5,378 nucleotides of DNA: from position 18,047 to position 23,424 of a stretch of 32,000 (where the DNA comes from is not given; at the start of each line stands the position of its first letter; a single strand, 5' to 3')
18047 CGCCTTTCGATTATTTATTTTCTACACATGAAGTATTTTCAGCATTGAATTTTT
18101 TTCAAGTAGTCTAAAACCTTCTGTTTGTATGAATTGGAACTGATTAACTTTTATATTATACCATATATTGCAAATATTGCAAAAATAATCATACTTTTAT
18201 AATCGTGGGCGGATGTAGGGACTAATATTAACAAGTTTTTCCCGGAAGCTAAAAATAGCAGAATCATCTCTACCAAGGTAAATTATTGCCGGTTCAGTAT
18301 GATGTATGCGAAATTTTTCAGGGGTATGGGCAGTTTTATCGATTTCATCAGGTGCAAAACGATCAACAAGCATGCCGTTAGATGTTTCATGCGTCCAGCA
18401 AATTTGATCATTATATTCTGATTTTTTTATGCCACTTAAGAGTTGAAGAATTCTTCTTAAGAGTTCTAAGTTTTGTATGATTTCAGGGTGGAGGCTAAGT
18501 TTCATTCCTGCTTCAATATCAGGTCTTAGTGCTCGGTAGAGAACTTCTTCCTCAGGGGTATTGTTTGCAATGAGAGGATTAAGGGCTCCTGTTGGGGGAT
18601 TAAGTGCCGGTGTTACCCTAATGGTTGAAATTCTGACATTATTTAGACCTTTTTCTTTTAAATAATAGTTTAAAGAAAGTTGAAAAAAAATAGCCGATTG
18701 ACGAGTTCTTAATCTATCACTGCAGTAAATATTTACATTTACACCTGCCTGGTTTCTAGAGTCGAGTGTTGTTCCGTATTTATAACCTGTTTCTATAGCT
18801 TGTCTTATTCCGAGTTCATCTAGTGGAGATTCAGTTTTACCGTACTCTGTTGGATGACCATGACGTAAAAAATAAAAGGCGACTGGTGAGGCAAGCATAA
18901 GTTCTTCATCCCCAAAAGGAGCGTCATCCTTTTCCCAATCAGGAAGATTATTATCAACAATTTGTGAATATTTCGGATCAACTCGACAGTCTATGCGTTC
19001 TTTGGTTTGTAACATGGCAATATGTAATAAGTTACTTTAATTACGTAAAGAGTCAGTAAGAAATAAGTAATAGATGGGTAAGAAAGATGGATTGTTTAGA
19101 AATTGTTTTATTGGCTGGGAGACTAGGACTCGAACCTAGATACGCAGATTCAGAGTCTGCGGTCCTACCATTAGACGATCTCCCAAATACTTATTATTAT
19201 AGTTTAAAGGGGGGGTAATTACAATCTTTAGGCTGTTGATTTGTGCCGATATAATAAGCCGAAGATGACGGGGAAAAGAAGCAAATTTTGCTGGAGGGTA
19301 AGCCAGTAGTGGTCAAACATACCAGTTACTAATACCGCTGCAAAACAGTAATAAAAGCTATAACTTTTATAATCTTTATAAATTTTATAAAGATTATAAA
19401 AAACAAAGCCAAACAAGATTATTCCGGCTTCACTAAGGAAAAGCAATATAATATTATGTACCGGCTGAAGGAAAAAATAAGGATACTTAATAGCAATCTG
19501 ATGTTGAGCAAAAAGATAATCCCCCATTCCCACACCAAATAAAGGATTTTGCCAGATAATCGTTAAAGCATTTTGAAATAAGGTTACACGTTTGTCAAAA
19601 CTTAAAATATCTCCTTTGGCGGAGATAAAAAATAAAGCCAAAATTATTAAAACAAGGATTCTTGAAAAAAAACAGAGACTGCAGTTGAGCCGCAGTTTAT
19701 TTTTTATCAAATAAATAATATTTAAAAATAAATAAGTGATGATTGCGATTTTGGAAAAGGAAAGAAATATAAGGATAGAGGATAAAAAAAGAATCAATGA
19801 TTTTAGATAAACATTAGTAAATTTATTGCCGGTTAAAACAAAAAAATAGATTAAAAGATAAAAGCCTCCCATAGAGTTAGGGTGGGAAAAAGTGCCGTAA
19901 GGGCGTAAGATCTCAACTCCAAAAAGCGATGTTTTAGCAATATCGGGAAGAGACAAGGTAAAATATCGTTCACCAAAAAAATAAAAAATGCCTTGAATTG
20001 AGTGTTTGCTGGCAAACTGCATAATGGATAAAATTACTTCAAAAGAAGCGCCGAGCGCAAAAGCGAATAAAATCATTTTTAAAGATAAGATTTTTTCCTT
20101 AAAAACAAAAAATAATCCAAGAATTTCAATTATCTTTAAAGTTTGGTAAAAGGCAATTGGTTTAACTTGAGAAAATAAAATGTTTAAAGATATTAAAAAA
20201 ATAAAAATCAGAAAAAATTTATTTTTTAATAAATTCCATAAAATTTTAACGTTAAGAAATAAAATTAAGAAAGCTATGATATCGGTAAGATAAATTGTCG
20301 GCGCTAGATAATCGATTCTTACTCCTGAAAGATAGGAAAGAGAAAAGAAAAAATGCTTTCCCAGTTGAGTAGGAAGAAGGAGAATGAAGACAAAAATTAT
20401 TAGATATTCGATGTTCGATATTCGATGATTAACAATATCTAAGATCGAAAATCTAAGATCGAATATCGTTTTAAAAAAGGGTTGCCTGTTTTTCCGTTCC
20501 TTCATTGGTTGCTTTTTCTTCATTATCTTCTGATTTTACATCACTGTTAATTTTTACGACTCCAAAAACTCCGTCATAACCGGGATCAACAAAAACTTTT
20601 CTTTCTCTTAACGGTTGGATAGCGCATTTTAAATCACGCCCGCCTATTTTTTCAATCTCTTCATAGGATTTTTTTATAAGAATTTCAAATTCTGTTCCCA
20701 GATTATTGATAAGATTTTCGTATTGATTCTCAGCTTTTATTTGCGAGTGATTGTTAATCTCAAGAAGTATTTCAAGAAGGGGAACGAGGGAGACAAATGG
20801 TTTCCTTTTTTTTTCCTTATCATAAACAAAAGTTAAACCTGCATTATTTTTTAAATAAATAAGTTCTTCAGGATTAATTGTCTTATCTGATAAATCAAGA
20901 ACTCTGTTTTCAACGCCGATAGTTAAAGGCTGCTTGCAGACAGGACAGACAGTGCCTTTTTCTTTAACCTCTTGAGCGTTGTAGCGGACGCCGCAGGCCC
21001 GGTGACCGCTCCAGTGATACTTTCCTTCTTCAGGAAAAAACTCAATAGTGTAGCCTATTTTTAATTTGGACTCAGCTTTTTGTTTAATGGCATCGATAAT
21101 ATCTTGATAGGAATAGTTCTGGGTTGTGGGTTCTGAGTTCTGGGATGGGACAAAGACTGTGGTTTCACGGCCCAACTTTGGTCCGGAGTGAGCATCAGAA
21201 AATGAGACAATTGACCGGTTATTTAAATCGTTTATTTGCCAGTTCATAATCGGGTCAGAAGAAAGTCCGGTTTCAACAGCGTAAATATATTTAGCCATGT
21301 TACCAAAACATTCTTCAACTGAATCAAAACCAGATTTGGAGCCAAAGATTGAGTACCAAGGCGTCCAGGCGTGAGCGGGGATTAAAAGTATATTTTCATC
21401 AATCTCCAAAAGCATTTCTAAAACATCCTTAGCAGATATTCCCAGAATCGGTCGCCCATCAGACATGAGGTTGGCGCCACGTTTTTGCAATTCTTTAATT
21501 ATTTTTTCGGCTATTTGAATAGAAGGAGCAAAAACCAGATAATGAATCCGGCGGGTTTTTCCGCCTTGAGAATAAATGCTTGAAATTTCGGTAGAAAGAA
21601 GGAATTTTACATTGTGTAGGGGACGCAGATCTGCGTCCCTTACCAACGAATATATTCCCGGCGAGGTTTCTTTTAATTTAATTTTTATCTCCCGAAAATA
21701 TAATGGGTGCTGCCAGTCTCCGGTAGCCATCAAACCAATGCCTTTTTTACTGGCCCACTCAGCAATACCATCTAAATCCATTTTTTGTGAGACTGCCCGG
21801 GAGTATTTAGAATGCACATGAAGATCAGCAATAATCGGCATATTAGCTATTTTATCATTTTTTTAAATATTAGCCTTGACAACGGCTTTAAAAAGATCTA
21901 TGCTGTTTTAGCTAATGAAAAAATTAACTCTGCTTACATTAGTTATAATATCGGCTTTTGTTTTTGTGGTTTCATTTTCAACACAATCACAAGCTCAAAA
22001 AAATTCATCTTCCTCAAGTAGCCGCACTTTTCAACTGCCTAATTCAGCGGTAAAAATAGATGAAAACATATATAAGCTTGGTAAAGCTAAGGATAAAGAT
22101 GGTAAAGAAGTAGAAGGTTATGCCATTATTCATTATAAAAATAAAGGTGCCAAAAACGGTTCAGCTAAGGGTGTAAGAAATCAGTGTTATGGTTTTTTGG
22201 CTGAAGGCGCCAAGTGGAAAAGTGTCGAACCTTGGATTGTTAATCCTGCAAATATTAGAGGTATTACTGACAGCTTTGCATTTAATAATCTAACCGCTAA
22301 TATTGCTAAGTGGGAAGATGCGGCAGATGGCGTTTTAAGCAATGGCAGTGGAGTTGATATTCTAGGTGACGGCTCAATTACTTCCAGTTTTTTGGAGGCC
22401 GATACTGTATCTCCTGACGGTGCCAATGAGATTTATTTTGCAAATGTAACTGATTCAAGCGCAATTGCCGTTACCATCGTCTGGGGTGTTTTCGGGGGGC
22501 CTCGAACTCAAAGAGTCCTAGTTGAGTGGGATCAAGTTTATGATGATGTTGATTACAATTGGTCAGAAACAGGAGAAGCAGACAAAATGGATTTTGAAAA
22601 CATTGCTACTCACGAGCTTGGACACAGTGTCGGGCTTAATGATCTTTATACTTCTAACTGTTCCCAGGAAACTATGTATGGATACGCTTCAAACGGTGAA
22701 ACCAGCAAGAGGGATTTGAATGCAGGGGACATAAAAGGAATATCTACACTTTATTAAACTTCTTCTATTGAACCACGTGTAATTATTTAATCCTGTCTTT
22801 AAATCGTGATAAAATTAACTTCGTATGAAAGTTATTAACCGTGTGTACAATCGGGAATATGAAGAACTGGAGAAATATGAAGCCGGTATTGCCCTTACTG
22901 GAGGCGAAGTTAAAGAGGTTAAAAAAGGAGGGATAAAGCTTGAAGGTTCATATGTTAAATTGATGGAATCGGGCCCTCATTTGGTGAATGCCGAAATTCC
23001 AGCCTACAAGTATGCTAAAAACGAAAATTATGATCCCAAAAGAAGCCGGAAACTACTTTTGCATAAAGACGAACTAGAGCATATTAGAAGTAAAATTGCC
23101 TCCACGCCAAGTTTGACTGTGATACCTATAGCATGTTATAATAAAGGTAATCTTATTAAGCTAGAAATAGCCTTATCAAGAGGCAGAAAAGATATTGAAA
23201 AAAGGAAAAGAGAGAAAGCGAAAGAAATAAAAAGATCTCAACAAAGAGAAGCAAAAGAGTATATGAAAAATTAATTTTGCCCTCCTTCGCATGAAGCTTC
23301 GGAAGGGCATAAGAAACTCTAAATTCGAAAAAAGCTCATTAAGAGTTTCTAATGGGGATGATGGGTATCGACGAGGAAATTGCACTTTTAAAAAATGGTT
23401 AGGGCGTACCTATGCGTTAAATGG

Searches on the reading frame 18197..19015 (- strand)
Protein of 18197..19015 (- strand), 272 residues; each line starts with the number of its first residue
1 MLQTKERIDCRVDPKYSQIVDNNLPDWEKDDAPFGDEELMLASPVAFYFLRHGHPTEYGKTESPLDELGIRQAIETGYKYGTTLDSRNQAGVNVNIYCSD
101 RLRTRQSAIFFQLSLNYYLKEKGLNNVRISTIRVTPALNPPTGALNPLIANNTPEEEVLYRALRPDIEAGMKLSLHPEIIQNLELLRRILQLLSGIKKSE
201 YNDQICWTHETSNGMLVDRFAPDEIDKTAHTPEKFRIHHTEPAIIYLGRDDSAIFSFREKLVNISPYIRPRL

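Call 56: search_protein_families(library=pfam, proteins=[window:18197-19015:-], max_evalue=0.001)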
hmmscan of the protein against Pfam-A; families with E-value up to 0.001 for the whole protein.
window:18197-19015:- (272 aa): 1 family
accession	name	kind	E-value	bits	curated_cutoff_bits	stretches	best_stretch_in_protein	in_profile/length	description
PF00300.27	His_Phos_1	-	9.2e-05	22.6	21.7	1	48-113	2-65/194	Histidine phosphatase superfamily (branch 1)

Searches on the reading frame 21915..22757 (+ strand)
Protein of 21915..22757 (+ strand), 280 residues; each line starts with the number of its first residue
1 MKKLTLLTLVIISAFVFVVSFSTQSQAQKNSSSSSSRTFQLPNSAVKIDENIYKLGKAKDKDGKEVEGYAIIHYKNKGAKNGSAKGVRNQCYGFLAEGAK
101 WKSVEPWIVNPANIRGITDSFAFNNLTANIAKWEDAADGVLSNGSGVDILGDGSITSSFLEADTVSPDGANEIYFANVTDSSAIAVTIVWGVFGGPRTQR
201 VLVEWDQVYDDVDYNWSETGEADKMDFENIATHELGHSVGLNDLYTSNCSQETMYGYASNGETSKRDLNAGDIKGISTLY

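Call 9: search_protein_families(library=pfam, proteins=[window:21915-22757:+], max_evalue=0.01)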
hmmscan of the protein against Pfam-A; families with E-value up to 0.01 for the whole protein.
window:21915-22757:+ (280 aa): 1 family
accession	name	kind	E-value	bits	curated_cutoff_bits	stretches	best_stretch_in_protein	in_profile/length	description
PF00413.30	Peptidase_M10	-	1e-08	35.7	24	1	211-280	91-158/159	Matrixin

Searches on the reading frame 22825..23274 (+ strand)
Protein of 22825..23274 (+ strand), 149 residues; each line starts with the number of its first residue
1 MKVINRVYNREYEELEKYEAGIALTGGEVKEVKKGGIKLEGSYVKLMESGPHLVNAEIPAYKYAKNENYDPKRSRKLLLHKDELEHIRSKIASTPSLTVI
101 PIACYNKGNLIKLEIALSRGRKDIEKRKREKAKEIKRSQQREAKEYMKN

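Call 9: search_protein_families(library=pfam, proteins=[window:22825-23274:+], max_evalue=0.01)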
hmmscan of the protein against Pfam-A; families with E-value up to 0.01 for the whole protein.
window:22825-23274:+ (149 aa): 1 family
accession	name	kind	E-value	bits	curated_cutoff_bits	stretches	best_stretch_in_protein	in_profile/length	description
PF01668.23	SmpB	-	1.6e-36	125.8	27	1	5-144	4-142/143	SmpB protein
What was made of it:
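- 22825..23274 (+): smpB. call 9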

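Call 44: find_homologous_proteins(query=window:22825-23274:+, max_evalue=1e-30)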
Query window:22825-23274:+ (149 aa): 484 proteins with E <= 1e-30 among 1741 candidates; the best 120 are listed.
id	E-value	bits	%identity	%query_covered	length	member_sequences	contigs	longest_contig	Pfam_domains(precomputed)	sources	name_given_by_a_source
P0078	7.8e-88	309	100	100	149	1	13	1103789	PF01668.24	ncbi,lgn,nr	ncbi:MAG: SsrA-binding protein [Candidatus Roizmanbacteria bacterium]|nr:MAG: SsrA-binding protein [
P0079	4.0e-67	242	72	100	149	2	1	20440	PF01668.24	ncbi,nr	ncbi:SsrA-binding protein SmpB [Candidatus Roizmanbacteria bacterium]|nr:SsrA-binding protein SmpB [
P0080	3.6e-65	236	73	100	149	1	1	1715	PF01668.24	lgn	-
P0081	2.4e-64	233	73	100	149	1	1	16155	PF01668.24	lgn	-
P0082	9.2e-61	222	69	99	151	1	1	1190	PF01668.24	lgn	-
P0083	5.6e-60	219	68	99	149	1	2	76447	PF01668.24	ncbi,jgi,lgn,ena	-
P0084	8.7e-59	215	66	100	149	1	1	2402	PF01668.24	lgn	-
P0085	1.6e-58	215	66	100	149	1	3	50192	PF01668.24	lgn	-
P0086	1.7e-58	214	64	100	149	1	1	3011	PF01668.24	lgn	-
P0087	1.3e-57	212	64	99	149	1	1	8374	PF01668.24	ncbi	-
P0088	3.4e-55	204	62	99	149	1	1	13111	PF01668.24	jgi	jgi:SsrA-binding protein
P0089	3.7e-55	204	62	99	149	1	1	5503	PF01668.24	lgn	-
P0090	1.1e-54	202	63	99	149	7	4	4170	PF01668.24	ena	-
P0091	2.8e-54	201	61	99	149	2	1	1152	PF01668.24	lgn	-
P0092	4.0e-54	200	62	100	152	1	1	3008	PF01668.24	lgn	-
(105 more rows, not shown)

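Call 45: find_encoding_contigs(protein=P0079, flank=8000, max_places=2)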
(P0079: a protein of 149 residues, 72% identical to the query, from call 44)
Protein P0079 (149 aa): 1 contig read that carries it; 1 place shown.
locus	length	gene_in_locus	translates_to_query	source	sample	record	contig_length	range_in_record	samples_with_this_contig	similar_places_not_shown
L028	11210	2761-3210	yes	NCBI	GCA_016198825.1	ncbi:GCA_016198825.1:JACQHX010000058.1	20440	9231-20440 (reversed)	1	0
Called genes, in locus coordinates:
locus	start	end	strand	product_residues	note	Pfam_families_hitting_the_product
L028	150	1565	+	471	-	PF13231:PMT_2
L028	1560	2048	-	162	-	PF12867:DinB_2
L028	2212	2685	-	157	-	PF03073:TspO_MBR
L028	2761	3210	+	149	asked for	PF01668:SmpB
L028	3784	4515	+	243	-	PF15515:MvaI_BcnI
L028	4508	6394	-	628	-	PF01726:LexA_DNA_bind, PF00717:Peptidase_S24, PF01170:UPF0020 (faint), PF01555:N6_N4_Mtase, PF13847:Methyltransf_31 (faint), PF01555:N6_N4_Mtase (weak)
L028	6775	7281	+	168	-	PF01936:NYN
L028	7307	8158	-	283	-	PF00413:Peptidase_M10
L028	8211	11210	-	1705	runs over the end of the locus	PF01835:MG2, PF07703:A2M_BRD, PF07591:PT-HINT, PF00207:A2M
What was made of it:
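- The related genome L028 has no GIY-YIG gene after its tmRNA (call 45).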

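Call 46: find_encoding_contigs(protein=P0081, flank=8000, max_places=2)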
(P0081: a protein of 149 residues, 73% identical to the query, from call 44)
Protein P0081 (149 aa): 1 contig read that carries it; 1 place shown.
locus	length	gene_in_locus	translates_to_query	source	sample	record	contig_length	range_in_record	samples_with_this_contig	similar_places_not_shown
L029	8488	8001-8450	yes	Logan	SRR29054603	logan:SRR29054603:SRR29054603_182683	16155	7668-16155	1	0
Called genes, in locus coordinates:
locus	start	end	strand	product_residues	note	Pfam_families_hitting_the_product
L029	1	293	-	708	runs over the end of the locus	PF00912:Transgly, PF00905:Transpeptidase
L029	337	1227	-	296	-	PF00561:Abhydrolase_1, PF12146:Hydrolase_4, PF12697:Abhydrolase_6, PF03096:Ndr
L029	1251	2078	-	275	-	-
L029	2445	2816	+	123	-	PF07883:Cupin_2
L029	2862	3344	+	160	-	PF00486:Trans_reg_C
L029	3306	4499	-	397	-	PF04932:Wzy_C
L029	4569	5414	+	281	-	PF14338:Mrr_N, PF04471:Mrr_cat, PF22722:NA-iREase1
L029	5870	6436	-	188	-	-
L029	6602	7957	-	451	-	PF27218:MJ0043_C (weak)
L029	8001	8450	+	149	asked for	PF01668:SmpB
